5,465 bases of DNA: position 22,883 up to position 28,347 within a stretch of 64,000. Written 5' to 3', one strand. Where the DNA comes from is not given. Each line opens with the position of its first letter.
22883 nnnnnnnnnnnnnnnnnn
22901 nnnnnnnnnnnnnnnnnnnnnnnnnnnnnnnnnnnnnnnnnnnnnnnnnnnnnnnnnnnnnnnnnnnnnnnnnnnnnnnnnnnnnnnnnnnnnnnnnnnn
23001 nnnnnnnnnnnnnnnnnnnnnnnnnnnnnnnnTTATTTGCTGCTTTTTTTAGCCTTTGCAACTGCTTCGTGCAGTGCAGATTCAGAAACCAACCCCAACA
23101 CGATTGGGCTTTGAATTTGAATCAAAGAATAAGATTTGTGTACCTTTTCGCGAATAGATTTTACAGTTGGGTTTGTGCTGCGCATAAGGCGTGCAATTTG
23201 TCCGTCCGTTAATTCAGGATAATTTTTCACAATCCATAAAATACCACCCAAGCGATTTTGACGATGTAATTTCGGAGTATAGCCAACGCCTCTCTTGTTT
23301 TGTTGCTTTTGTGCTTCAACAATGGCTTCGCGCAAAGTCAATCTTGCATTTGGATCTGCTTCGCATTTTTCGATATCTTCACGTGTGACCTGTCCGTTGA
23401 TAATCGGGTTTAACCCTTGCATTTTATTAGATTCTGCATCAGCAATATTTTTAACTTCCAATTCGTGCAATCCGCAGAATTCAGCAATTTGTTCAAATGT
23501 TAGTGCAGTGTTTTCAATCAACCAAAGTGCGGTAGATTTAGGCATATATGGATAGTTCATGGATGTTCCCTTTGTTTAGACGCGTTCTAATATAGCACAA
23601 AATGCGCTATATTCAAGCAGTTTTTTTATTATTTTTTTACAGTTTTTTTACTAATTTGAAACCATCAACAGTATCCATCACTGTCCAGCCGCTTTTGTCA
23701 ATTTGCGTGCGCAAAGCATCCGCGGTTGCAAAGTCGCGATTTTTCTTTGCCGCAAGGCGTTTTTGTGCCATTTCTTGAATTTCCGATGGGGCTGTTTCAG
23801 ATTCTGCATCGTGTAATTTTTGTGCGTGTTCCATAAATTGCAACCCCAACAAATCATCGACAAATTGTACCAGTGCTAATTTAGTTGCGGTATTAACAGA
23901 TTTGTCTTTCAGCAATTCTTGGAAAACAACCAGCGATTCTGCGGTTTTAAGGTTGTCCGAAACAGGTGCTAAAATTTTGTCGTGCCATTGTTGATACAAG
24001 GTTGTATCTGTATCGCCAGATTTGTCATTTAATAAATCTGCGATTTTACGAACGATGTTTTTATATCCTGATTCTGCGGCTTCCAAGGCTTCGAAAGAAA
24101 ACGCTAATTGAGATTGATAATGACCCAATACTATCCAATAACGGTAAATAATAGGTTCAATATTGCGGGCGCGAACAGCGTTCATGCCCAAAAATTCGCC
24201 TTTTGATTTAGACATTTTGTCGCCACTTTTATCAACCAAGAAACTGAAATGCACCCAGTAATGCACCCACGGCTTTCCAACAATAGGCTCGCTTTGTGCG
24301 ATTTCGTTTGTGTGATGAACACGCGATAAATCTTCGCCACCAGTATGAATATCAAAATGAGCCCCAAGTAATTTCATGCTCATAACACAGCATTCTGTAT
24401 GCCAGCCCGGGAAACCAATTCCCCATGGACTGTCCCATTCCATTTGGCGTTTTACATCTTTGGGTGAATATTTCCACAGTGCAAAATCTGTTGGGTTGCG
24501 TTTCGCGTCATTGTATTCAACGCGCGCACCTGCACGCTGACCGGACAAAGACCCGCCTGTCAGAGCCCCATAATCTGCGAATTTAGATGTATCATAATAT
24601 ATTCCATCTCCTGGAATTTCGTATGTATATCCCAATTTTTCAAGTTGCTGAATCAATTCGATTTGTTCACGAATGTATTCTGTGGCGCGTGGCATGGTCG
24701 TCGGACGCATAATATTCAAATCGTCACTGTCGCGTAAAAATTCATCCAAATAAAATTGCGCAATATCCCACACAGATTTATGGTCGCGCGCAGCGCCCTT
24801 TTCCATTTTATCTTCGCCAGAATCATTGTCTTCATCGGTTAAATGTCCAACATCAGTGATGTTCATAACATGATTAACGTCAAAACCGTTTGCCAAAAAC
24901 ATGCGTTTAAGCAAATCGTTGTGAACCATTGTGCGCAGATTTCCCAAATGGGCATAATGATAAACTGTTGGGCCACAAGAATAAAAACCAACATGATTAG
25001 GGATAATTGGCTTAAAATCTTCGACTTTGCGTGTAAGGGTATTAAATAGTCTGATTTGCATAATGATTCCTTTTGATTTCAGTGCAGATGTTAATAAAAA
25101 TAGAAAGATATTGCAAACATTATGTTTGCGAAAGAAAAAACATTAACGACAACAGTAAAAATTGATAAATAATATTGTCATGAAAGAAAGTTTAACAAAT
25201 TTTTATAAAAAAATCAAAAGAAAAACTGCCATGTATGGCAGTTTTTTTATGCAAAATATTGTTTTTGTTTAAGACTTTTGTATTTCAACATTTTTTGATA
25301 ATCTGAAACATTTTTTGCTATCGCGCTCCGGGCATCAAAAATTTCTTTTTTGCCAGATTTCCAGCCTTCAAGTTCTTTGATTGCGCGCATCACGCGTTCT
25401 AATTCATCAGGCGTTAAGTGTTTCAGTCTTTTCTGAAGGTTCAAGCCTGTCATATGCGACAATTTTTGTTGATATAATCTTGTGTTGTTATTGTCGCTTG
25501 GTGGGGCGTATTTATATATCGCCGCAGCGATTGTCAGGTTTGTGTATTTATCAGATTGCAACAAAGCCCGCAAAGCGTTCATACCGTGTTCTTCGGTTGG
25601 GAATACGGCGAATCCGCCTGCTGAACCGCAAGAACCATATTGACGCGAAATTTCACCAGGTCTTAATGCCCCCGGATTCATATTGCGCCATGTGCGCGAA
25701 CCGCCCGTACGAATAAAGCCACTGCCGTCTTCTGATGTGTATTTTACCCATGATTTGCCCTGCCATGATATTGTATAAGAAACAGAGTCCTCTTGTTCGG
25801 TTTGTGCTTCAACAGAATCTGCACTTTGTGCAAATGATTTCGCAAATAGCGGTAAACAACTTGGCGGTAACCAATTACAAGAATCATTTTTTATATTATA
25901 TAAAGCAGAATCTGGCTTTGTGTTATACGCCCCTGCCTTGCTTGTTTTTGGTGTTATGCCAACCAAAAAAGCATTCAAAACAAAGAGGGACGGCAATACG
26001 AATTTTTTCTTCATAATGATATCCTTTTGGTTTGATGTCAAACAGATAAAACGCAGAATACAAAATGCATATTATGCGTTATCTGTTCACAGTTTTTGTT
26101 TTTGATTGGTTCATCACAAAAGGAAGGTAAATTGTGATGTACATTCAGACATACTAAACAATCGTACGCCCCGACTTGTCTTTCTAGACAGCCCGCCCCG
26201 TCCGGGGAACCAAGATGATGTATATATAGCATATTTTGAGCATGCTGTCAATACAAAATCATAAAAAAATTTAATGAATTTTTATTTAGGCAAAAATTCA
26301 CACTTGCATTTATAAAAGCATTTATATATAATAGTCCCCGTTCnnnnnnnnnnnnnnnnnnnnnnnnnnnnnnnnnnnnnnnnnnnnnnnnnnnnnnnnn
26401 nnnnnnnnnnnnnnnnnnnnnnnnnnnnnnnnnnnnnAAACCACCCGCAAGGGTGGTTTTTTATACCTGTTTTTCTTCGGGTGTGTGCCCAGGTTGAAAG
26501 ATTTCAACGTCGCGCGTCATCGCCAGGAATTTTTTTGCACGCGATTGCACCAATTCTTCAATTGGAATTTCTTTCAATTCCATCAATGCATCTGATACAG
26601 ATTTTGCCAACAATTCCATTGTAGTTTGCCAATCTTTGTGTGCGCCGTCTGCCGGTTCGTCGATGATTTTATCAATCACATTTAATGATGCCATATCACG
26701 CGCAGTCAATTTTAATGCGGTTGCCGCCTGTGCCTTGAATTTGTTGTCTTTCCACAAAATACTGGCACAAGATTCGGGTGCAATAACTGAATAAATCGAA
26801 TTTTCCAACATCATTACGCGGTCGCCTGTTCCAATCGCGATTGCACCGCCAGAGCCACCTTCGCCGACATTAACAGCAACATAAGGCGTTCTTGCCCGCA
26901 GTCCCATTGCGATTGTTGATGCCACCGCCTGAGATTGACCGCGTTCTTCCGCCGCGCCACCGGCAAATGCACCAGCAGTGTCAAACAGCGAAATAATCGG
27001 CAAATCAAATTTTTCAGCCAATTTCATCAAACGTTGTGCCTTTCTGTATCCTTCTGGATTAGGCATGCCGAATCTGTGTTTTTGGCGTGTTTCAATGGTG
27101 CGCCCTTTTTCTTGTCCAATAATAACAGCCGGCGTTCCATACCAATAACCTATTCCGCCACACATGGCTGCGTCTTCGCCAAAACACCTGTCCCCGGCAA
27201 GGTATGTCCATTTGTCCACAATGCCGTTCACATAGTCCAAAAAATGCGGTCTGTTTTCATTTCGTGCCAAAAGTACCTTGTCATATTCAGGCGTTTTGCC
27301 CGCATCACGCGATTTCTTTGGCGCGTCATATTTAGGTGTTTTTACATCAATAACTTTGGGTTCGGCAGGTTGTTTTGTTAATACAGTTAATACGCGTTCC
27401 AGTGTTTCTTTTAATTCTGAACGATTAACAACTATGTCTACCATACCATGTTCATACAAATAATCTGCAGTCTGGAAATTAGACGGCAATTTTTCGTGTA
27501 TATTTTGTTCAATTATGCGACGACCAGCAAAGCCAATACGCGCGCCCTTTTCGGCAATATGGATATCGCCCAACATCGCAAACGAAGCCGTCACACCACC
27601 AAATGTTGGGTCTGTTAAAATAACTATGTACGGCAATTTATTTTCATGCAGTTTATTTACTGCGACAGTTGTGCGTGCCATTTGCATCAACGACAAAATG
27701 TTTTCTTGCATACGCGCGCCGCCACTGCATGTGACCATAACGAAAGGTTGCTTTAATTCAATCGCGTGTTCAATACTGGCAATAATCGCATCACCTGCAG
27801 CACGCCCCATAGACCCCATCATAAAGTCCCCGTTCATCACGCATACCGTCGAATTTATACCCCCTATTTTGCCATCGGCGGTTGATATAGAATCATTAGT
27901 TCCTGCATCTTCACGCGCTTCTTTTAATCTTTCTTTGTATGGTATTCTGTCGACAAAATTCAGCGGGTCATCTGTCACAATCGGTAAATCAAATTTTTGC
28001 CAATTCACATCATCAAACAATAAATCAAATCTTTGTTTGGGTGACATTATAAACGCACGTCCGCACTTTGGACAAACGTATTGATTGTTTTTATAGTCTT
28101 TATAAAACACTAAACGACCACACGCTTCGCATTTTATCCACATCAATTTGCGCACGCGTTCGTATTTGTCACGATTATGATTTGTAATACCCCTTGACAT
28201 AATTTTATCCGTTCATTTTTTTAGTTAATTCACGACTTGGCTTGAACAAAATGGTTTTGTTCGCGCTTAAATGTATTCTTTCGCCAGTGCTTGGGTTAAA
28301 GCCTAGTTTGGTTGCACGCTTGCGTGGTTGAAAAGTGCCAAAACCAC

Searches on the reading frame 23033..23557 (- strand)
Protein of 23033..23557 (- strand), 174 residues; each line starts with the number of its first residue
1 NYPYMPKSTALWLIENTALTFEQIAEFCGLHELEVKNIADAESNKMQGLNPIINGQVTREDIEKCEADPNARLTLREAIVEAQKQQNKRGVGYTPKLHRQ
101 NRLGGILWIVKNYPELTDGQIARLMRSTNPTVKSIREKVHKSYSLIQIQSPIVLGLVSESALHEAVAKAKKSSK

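Call 47: search_protein_families(library=pfam, proteins=[window:23033-23557:-], max_evalue=0.0001)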
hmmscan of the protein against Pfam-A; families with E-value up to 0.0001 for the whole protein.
window:23033-23557:- (174 aa): 1 family
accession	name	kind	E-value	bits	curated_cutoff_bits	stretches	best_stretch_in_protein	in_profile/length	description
PF06242.16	TrcR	-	5.4e-41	140.4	22.2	1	33-171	1-139/139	Transcriptional cell cycle regulator TrcR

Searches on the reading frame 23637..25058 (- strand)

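Call 47: search_protein_families(library=pfam, proteins=[window:23637-25058:-], max_evalue=0.0001)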
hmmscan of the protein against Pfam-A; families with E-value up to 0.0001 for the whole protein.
window:23637-25058:- (473 aa): 2 families
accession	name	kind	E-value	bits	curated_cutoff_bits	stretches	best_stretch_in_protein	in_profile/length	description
PF01406.26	tRNA-synt_1e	-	2.8e-87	293.3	27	1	15-329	2-300/301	tRNA synthetases class I (C) catalytic domain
PF01921.24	tRNA-synt_1f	-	8.7e-07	28.6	27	0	269-345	270-341/360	tRNA synthetases class I (K)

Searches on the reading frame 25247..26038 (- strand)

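Call 47: search_protein_families(library=pfam, proteins=[window:25247-26038:-], max_evalue=0.0001)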
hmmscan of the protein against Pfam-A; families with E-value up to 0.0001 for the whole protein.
window:25247-26038:- (263 aa): 0 families

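Call 49: search_protein_families(library=pfam, proteins=[window:25247-26038:-], max_evalue=0.01)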
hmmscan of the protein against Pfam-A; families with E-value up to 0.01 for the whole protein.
window:25247-26038:- (263 aa): 1 family
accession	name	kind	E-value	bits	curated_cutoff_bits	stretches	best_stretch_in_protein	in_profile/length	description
PF08890.17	Phage_TAC_5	-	0.0064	16.9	27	0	157-232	61-129/135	Phage XkdN-like tail assembly chaperone protein, TAC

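Call 58: search_protein_families(library=ncbifam, proteins=[window:25247-26038:-], max_evalue=0.01)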
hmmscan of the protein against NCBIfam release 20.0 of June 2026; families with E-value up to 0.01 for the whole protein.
window:25247-26038:- (263 aa): 0 families

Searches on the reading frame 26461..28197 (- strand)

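Call 47: search_protein_families(library=pfam, proteins=[window:26461-28197:-], max_evalue=0.0001)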
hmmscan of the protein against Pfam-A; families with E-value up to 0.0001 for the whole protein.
window:26461-28197:- (578 aa): 3 families
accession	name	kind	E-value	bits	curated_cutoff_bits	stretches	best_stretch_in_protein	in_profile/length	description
PF03255.19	ACCA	-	9.8e-108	360.4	23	1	302-560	51-309/310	Acetyl co-enzyme A carboxylase carboxyltransferase-like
PF01039.27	Carboxyl_trans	-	5.6e-32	111.5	22.3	1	91-501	30-443/493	Carboxyl transferase domain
PF17848.7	Zn_ribbon_ACC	-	2.4e-07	31.3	24.5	1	20-45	1-26/26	Acetyl-CoA carboxylase zinc finger domain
